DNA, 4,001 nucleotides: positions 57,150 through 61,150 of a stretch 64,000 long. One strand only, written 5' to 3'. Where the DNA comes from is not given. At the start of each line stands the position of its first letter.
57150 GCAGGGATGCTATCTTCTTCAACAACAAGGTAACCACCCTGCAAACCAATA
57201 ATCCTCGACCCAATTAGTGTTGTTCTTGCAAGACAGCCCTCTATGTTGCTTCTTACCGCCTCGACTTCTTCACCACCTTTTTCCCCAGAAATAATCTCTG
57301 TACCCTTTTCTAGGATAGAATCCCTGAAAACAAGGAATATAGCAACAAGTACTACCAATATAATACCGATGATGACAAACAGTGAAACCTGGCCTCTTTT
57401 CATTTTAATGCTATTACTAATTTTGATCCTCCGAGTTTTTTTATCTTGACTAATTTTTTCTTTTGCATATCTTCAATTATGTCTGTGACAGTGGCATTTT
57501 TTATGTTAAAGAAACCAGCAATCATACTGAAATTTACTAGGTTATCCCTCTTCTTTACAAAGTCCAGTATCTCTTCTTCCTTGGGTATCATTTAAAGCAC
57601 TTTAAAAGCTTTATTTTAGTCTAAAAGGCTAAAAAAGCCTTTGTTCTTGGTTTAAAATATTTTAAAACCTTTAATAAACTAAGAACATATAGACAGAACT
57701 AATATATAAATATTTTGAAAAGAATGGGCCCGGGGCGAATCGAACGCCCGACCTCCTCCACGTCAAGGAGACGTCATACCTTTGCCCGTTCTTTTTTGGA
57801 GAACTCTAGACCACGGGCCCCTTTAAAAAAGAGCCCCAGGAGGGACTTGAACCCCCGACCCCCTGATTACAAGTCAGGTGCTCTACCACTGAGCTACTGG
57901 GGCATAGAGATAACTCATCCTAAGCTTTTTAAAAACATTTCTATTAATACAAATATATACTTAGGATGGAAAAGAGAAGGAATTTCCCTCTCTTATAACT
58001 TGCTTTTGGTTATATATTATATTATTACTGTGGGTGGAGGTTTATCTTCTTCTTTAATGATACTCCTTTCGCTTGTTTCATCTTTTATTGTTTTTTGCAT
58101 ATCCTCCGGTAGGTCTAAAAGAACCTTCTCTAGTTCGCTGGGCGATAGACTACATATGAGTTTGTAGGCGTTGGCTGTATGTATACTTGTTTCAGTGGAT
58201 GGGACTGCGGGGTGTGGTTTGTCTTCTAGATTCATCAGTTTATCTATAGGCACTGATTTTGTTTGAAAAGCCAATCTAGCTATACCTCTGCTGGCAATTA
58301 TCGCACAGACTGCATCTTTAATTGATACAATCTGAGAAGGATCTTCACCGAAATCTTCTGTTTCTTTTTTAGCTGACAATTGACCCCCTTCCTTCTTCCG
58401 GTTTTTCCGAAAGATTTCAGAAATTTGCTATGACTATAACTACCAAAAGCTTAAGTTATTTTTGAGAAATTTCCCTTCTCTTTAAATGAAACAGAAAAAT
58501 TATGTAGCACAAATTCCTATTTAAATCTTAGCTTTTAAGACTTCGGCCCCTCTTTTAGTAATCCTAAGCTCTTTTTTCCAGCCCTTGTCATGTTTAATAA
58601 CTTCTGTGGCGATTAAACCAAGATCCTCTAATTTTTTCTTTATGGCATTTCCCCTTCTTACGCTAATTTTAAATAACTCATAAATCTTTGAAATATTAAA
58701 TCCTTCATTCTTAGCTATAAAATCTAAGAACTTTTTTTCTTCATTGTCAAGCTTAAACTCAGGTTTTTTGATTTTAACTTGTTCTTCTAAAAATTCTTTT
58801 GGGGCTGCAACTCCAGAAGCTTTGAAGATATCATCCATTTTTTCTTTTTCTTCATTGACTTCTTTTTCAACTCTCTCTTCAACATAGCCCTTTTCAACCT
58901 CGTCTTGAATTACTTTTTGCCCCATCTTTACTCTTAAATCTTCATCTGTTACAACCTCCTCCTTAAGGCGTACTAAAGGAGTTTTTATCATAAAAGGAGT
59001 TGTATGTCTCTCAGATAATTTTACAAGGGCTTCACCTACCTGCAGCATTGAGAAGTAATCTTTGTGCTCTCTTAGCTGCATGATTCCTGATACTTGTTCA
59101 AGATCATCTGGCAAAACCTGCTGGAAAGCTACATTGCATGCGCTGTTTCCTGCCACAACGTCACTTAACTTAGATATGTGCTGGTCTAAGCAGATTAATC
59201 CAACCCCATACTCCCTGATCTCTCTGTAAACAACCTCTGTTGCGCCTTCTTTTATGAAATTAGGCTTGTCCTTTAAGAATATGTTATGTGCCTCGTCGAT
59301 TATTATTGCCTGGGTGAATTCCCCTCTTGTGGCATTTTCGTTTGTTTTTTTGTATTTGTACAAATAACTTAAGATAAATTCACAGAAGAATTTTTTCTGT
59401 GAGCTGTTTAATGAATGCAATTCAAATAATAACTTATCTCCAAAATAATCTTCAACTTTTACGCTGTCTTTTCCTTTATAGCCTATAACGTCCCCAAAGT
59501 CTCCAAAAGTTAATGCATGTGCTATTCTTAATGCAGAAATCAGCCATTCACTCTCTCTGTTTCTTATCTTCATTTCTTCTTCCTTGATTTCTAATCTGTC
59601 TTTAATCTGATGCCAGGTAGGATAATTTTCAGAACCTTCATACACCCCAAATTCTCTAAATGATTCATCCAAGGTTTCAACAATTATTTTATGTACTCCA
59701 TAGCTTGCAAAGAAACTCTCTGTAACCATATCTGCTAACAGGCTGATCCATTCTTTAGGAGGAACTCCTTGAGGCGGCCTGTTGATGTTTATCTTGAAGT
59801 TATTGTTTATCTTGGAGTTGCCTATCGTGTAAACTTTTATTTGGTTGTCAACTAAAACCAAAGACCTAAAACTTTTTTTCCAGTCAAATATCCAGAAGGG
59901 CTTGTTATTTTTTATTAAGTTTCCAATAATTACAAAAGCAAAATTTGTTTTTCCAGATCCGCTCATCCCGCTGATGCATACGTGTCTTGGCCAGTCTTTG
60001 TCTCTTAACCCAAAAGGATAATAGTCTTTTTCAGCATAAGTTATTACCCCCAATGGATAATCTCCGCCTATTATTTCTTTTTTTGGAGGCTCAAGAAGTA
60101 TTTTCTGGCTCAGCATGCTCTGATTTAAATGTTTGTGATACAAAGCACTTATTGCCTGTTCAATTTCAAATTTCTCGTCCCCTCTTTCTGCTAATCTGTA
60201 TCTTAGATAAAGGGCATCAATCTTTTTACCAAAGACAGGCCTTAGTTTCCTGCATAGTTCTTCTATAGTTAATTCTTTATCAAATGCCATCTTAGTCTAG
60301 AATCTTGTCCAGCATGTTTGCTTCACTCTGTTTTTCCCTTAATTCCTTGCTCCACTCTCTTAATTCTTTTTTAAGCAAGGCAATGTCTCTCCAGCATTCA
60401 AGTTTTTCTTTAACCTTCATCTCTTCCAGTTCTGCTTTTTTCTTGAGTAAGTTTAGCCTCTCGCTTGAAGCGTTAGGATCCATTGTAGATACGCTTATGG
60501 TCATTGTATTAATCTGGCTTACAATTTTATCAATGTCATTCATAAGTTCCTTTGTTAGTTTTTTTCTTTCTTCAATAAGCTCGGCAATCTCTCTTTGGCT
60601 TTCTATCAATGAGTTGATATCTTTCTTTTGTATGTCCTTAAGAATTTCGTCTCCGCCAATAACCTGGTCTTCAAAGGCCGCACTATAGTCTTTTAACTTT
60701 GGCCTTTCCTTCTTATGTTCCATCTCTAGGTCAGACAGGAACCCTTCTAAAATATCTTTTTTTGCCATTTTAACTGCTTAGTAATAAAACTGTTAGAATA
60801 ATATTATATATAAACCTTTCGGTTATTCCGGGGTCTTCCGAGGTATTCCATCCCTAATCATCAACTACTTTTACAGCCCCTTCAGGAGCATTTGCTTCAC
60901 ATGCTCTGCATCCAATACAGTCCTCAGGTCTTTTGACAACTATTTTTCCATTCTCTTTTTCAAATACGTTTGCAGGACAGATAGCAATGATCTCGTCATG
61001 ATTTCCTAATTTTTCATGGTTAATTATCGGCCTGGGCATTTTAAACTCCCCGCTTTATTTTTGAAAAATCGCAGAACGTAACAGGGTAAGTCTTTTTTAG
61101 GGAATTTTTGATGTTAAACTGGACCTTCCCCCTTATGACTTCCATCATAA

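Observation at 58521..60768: HerA/VirB4-superfamily ATPase and coiled-coil partner upstream of the pilin-like/SLT operon: candidate T4SS-/Ced-like apparatus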

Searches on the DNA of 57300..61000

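Call 28: search_rna_families(source=window, start=57300, end=61000, threshold=evalue, max_evalue=0.1)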
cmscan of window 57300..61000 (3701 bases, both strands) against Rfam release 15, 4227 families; matches with E-value up to 0.1: 3.
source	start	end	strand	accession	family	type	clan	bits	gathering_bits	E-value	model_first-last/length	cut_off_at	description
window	57832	57903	-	RF00005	tRNA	Gene; tRNA;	CL00001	75.6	29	5.2e-16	1-71/71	no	tRNA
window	57610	57760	+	RF02194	HPnc0260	Gene; antisense;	-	43.4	59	0.0091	1-156/156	no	Bacterial antisense RNA HPnc0260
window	57831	57903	+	RF04354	Plastid-ycf2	Cis-reg;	-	36.5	65.7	3.5e-05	1-75/75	no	Plastid-ycf2 5UTR RNA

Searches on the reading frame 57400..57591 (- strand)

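Call 4: search_protein_families(library=pfam, proteins=[window:57400-57591:-], max_evalue=0.01)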
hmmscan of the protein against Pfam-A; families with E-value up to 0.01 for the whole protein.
window:57400-57591:- (63 aa): 1 family
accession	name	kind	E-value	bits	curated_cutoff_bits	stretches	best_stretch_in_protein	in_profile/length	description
PF01325.25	Fe_dep_repress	-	0.00026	21.6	26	1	13-55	18-59/60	Iron dependent repressor, N-terminal DNA binding domain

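Call 5: search_protein_families(library=ncbifam, proteins=[window:57400-57591:-], max_evalue=0.01)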
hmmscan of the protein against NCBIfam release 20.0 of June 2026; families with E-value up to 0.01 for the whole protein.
window:57400-57591:- (63 aa): 1 family
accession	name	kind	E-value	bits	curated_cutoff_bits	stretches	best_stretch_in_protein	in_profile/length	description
NF041008.1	cell_div_CdvB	equivalog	0.00032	20.5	370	1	4-51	212-259/260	cell division protein CdvB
